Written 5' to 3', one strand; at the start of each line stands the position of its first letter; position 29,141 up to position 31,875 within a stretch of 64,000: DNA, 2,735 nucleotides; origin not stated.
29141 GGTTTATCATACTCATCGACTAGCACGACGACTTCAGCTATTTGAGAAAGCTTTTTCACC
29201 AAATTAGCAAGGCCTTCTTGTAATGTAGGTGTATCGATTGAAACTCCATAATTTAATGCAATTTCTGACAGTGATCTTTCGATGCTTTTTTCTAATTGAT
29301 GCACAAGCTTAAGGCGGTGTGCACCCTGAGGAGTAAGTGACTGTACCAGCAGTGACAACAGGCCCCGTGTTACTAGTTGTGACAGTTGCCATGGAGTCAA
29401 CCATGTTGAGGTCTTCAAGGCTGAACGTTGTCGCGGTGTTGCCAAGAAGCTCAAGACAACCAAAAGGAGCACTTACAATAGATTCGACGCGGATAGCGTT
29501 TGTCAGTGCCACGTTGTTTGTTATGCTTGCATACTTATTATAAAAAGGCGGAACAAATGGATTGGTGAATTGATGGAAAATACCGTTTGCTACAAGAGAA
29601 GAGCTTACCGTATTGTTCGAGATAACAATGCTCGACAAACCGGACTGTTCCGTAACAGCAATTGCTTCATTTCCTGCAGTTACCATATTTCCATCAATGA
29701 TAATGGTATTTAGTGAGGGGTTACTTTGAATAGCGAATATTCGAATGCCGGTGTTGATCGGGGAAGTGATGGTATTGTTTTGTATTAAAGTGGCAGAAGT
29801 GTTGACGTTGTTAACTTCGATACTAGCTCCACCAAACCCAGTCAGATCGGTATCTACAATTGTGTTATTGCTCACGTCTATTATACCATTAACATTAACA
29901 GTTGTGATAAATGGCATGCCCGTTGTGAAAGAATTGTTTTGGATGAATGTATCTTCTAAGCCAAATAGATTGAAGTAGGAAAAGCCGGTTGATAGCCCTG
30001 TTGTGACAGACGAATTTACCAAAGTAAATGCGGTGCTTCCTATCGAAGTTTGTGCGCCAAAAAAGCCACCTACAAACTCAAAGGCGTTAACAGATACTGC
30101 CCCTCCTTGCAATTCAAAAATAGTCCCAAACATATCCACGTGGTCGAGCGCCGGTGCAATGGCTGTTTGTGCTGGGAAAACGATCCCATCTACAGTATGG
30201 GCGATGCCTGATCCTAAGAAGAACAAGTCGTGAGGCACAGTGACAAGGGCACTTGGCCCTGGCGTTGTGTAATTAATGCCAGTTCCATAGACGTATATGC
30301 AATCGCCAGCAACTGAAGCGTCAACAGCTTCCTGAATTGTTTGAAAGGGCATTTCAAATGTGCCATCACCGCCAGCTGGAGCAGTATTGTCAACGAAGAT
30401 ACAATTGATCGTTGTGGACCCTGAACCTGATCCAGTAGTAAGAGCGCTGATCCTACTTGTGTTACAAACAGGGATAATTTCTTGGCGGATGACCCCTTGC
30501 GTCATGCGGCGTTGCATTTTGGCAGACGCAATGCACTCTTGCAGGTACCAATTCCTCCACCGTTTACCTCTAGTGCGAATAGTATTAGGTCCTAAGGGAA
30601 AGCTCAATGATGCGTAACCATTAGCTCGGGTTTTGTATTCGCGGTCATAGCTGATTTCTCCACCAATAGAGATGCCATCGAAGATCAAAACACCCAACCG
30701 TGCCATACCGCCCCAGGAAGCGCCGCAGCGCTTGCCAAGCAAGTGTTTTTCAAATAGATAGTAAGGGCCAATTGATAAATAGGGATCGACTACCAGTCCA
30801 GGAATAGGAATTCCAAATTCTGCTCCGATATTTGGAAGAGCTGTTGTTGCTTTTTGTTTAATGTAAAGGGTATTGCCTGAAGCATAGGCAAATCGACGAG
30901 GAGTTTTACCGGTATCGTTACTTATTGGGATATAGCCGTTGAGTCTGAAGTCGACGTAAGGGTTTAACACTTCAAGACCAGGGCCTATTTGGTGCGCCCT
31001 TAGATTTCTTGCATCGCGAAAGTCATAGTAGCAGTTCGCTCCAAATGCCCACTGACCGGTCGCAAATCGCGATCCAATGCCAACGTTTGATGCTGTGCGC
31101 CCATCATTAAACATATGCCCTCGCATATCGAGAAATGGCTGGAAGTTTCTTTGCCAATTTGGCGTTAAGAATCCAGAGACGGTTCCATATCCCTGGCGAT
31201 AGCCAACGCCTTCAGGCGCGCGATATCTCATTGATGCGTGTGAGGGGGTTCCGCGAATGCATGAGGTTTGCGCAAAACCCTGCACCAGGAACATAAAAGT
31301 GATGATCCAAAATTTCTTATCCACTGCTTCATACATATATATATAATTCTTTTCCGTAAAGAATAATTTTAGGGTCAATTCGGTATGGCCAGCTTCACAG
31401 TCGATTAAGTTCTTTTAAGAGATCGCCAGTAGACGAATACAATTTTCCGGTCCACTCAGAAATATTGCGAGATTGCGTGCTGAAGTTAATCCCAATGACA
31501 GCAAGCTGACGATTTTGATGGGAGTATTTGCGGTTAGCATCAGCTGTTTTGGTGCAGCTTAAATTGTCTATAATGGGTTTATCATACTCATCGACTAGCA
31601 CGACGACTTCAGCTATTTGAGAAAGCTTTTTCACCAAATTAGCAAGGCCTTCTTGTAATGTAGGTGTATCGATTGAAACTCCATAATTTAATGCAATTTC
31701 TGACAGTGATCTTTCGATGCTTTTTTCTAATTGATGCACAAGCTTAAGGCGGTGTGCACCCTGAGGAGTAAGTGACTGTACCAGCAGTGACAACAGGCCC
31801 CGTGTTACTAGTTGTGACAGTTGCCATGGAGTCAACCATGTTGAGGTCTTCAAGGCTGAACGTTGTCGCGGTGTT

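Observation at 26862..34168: Recent head-to-tail triplication of a 2.43-kb surface-protein unit with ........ microhomology at every junction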

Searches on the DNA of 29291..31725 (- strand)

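Call 62: search_dna_similar(query=window:29291-31725:-, collection=plasmids, mode=distant, max_rows=5)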
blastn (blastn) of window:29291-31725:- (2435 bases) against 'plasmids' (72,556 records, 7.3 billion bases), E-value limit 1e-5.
No match.
